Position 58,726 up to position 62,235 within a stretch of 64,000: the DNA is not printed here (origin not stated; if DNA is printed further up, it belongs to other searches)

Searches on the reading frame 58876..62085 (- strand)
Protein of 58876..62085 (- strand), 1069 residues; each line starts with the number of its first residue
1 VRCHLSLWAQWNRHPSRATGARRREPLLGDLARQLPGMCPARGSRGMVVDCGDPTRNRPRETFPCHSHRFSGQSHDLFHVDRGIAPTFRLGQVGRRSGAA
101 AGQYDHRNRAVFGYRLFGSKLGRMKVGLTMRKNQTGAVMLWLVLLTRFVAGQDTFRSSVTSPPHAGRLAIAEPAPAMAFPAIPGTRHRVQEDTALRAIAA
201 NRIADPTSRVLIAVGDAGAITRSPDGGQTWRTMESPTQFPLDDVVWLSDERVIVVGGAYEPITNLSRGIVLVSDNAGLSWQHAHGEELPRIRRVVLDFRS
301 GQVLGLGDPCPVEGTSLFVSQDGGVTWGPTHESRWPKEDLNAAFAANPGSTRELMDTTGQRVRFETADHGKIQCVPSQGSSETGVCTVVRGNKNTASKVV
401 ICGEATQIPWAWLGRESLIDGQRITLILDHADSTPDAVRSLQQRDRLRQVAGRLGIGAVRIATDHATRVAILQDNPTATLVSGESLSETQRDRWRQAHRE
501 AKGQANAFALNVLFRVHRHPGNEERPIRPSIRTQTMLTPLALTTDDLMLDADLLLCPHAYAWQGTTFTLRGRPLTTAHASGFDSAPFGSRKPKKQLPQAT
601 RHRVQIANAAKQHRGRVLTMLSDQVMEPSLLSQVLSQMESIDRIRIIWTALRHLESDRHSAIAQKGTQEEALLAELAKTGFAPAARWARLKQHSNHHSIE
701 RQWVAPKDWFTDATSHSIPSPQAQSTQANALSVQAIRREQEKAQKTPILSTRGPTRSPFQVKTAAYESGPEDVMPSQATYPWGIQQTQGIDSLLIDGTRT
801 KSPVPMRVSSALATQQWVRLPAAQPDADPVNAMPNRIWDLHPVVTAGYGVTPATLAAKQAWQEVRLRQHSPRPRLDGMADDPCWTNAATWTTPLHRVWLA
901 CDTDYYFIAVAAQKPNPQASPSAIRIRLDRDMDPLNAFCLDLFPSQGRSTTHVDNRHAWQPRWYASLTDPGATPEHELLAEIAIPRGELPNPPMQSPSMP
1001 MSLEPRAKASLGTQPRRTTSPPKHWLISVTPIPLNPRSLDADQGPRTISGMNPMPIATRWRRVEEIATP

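Call 65: search_protein_families(library=pfam, proteins=[window:58876-62085:-], max_evalue=0.001)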
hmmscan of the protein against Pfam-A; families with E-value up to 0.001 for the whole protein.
window:58876-62085:- (1069 aa): 1 family
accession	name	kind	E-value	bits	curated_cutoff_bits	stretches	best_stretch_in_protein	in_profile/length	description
PF02012.26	BNR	-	0.00041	20.3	27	0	318-327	1-10/12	BNR/Asp-box repeat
